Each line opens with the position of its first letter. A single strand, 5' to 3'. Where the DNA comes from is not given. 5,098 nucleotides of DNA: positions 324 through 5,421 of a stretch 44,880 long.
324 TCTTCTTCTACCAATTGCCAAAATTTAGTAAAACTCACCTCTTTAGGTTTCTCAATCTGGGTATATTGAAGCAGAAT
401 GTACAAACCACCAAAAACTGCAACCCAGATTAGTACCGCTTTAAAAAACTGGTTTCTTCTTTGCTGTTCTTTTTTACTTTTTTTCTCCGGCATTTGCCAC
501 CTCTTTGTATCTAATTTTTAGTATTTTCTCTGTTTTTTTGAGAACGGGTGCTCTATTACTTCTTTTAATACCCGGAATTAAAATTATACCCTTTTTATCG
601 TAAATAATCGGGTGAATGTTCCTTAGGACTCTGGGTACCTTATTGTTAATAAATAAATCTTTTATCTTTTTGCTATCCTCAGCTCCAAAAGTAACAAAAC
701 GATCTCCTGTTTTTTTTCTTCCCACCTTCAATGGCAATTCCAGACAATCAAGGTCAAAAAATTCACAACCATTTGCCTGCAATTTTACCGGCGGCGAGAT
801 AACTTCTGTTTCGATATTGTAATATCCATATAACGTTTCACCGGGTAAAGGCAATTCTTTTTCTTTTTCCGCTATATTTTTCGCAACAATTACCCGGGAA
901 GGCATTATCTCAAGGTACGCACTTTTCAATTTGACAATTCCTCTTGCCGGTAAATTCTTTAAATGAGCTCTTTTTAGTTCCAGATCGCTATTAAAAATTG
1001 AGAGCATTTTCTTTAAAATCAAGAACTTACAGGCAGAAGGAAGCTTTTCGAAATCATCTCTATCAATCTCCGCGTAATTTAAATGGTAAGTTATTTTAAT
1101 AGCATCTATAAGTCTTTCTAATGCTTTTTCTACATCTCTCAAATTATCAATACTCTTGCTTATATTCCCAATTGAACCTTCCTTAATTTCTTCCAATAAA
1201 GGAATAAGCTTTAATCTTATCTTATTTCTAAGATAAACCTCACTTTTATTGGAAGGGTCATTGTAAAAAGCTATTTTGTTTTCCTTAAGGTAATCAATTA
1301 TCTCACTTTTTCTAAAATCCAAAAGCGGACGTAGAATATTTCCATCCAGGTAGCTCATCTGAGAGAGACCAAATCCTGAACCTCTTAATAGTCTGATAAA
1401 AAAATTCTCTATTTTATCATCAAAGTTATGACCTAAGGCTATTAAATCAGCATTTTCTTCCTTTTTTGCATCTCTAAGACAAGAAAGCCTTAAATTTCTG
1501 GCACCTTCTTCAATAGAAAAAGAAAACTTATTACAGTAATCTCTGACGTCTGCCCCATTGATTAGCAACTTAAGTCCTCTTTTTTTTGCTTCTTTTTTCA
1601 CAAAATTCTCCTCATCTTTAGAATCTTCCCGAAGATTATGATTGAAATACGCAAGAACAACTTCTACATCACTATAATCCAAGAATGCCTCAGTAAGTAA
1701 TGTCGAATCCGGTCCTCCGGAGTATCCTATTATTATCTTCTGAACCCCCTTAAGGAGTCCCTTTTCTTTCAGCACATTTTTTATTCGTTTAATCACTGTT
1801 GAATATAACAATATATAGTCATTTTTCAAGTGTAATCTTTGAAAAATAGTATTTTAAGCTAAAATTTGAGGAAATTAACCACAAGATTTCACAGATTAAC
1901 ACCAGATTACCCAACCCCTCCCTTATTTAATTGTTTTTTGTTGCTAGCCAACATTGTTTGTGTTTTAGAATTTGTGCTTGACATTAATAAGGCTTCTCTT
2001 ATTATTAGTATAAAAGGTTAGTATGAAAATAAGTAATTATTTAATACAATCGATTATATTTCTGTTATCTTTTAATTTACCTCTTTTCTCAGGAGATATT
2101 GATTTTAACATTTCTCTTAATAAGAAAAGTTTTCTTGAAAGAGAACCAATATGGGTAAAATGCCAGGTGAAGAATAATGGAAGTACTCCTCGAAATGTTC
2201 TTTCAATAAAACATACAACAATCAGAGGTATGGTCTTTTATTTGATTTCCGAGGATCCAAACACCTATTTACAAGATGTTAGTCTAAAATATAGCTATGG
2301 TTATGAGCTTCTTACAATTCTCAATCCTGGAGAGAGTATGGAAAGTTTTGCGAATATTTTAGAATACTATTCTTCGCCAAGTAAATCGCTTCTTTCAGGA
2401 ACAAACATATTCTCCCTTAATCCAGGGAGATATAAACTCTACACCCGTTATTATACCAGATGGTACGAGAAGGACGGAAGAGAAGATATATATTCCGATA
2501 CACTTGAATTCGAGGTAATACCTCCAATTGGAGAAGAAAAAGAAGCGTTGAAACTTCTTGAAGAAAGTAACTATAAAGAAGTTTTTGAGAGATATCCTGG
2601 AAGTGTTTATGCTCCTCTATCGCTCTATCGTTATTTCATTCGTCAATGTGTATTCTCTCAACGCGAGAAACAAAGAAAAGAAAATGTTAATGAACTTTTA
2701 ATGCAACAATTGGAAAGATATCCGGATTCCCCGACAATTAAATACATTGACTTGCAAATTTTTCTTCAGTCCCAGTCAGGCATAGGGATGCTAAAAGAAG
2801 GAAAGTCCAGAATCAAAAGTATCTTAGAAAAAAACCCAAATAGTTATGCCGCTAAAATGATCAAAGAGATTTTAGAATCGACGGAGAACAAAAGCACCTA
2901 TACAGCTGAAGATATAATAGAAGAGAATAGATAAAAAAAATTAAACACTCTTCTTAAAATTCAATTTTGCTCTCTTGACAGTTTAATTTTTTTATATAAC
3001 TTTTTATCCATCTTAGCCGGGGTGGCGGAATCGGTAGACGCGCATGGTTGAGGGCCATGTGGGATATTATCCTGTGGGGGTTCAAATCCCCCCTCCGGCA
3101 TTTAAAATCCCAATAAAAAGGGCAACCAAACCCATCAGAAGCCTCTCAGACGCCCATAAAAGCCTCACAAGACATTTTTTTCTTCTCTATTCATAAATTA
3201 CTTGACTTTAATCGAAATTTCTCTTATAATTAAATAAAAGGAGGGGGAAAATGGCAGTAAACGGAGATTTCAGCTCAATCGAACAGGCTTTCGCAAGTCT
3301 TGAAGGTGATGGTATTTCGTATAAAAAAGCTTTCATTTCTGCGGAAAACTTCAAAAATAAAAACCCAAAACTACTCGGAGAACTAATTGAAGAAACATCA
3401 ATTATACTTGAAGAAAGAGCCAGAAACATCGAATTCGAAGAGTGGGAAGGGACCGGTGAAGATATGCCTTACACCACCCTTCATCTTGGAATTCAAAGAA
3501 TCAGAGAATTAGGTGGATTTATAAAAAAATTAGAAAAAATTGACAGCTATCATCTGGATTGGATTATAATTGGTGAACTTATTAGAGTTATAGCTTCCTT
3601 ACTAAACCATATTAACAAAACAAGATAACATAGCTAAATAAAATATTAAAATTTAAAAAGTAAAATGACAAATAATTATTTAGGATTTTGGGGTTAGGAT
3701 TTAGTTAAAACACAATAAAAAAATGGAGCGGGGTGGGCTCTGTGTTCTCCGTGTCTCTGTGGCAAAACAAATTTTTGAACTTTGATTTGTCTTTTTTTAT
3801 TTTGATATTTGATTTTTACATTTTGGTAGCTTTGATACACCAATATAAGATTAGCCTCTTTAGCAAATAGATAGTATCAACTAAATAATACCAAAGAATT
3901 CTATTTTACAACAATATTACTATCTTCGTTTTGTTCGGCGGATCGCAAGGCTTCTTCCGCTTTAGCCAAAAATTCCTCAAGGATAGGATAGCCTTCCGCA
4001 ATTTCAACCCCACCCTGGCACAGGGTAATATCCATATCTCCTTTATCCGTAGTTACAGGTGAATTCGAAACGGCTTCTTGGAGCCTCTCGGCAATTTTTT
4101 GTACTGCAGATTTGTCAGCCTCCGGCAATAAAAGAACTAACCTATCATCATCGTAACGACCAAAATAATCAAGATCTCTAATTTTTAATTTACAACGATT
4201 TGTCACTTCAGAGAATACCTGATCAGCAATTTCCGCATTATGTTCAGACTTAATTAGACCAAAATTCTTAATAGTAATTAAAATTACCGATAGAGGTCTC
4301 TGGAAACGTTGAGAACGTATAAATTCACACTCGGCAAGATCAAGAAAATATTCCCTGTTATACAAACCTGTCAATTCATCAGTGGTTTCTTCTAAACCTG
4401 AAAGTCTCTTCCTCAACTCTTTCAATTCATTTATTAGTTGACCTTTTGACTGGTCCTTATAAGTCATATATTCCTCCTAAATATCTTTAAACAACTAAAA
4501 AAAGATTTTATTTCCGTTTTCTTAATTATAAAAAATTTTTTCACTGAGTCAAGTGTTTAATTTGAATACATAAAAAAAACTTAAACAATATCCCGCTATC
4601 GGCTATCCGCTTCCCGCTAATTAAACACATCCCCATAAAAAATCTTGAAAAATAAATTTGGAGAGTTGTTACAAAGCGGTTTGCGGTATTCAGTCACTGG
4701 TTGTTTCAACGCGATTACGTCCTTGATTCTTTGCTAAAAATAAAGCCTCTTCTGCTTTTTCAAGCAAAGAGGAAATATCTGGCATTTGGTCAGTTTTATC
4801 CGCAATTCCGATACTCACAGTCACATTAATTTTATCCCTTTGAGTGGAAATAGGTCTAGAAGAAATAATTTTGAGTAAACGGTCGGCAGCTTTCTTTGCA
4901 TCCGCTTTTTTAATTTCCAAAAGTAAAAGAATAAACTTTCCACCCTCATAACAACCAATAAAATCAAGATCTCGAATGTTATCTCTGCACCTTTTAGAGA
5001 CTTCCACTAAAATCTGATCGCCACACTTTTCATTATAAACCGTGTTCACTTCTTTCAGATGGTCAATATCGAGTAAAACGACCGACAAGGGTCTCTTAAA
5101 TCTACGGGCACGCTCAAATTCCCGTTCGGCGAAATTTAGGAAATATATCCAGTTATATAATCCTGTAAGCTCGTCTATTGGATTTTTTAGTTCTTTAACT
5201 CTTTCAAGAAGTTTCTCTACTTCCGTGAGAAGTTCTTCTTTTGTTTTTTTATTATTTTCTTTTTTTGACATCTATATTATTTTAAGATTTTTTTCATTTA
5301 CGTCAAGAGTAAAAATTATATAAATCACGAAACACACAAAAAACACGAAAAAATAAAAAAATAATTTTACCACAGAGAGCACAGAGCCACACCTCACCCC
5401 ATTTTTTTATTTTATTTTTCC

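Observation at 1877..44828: Non-palindromic RCCAC-word mosaic repeats occupy essentially every long intergenic gap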

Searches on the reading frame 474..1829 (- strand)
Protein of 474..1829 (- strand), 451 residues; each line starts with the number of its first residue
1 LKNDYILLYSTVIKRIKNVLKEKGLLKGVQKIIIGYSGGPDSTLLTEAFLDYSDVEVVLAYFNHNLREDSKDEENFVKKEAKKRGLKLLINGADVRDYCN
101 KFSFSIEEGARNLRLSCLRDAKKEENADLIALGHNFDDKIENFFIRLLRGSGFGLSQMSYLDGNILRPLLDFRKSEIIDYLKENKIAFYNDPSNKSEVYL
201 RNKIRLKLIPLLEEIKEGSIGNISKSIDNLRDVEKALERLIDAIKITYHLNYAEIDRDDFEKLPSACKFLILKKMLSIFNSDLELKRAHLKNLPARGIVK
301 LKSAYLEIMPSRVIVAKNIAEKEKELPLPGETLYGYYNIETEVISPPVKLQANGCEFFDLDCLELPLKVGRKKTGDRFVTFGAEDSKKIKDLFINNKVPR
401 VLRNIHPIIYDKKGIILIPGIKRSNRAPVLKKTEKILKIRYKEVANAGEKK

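Call 6: search_protein_families(library=ncbifam, proteins=[window:474-1829:-])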
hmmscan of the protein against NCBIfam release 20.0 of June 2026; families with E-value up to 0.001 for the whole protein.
window:474-1829:- (451 aa): 6 families
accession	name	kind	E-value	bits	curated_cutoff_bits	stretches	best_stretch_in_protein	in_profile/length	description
TIGR02432.1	lysidine_TilS_N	equivalog_domain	9.3e-47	159.4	93.6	1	31-210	1-189/189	tRNA lysidine(34) synthetase TilS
NF007942.0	PRK10660.1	equivalog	3.7e-21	75.4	606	1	26-276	14-267/439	tRNA lysidine(34) synthetase TilS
TIGR02433.1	lysidine_TilS_C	equivalog_domain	2.7e-12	45.9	20.2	1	371-412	5-46/47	tRNA lysidine(34) synthetase TilS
NF007972.0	PRK10696.1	equivalog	1.9e-06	27.4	272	1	12-249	24-270/295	tRNA 2-thiocytidine(32) synthetase TtcA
TIGR00268.2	TIGR00268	equivalog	3.1e-05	23.4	150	1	25-141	9-126/259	ATP-dependent sacrificial sulfur transferase LarE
NF049949.1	tRNAsynTtuAPyrococ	equivalog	0.00067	18.9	450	0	14-150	32-171/292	tRNA-5-methyluridine(54) 2-sulfurtransferase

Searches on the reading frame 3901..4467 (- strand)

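Call 6: search_protein_families(library=ncbifam, proteins=[window:3901-4467:-])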
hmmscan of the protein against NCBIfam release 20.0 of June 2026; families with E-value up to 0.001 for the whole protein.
window:3901-4467:- (188 aa): 21 families
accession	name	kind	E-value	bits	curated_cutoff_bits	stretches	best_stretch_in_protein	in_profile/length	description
TIGR00254.1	GGDEF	domain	6.2e-25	87.8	37.4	1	28-187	6-166/168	diguanylate cyclase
NF038266.1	diguan_SiaD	equivalog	9.8e-25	87.4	290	1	13-180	81-247/252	biofilm regulation diguanylate cyclase SiaD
NF007135.0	PRK09581.1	equivalog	4e-22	78.7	474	1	28-186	293-453/457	PleD family two-component system response regulator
NF047654.1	DiguCycDgcRLepto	equivalog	3.7e-21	75.3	500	1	16-156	123-262/295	diguanylate cyclase DgcR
NF007380.0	PRK09894.1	equivalog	1.1e-17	64.3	256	1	11-179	113-278/296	diguanylate cyclase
NF041606.1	dguan_cyc_DgcA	equivalog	6.8e-16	58.1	370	1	27-187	178-338/340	diguanylate cyclase DgcA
NF008467.0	PRK11359.1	equivalog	4.4e-13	48.1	857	1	19-180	369-523/800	oxygen-sensing cyclic-di-GMP phosphodiesterase DosP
NF051473.1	DigCycDgcsShew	equivalog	2.8e-12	46.6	400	1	30-140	138-247/291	diguanylate cyclase DgcS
NF011955.1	PRK15426.1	equivalog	1.1e-11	43.6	408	1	29-138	400-509/564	cellulose biosynthesis regulator diguanylate cyclase DgcQ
NF007599.0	PRK10245.1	equivalog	6.2e-11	41.4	402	1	13-131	197-318/371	diguanylate cyclase AdrA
NF007423.1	PRK09966.1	equivalog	2.6e-10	39.8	325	1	26-173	238-385/390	diguanylate cyclase DgcN/YfiN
NF050064.1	BlResRespRegCbrR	equivalog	2.7e-10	39.7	600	1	27-183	254-409/415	bile resistance response regulator CbrR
NF040885.1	diguan_DgcJ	equivalog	7.2e-08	31.7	500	1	25-180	339-488/493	diguanylate cyclase DgcJ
NF052458.1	PhdiestGepA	equivalog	1.5e-07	30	1200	1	28-181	426-572/840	phosphodiesterase GepA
NF045675.1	PhdiestaseDibA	equivalog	2.9e-07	29.2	980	1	15-180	192-356/623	phosphodiesterase DibA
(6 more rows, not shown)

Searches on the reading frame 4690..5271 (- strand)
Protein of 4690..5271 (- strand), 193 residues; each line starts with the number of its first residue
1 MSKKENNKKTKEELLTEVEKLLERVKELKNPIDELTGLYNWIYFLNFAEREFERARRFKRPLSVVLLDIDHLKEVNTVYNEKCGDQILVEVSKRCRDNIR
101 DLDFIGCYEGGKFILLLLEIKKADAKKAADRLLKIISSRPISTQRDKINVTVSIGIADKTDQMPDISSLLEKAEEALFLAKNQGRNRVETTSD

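Call 6: search_protein_families(library=ncbifam, proteins=[window:4690-5271:-])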
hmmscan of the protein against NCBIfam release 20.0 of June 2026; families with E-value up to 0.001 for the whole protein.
window:4690-5271:- (193 aa): 22 families
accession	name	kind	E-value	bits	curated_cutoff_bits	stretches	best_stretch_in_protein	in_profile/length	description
NF007135.0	PRK09581.1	equivalog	1.7e-39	135.9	474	1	32-190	294-454/457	PleD family two-component system response regulator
TIGR00254.1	GGDEF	domain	9.9e-39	132.7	37.4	1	31-190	6-166/168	diguanylate cyclase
NF038266.1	diguan_SiaD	equivalog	6.3e-36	124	290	1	31-188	95-252/252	biofilm regulation diguanylate cyclase SiaD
NF041606.1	dguan_cyc_DgcA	equivalog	1.5e-31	109.6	370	1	34-189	182-337/340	diguanylate cyclase DgcA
NF007380.0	PRK09894.1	equivalog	1.2e-30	107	256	1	8-189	107-285/296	diguanylate cyclase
NF047654.1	DiguCycDgcRLepto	equivalog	1.1e-28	100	500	1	32-188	135-293/295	diguanylate cyclase DgcR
NF051473.1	DigCycDgcsShew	equivalog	1.1e-24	87.3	400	1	32-188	137-288/291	diguanylate cyclase DgcS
NF050064.1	BlResRespRegCbrR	equivalog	2.8e-23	82.5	600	1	11-190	230-413/415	bile resistance response regulator CbrR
NF007423.1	PRK09966.1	equivalog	3.5e-23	82.1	325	1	13-181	227-390/390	diguanylate cyclase DgcN/YfiN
NF007599.0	PRK10245.1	equivalog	4e-22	78.2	402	1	29-190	209-369/371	diguanylate cyclase AdrA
NF011955.1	PRK15426.1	equivalog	2.4e-21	75.5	408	1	32-191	400-561/564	cellulose biosynthesis regulator diguanylate cyclase DgcQ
NF045675.1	PhdiestaseDibA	equivalog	8.8e-21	73.9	980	1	32-186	205-359/623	phosphodiesterase DibA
NF008467.0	PRK11359.1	equivalog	1.2e-19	69.8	857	1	16-185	363-526/800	oxygen-sensing cyclic-di-GMP phosphodiesterase DosP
NF007298.0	PRK09776.1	equivalog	2.8e-18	65.2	1135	1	32-189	686-843/1111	diguanylate cyclase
NF007474.0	PRK10060.1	equivalog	2.6e-16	59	782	1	16-187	224-391/663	cyclic di-GMP phosphodiesterase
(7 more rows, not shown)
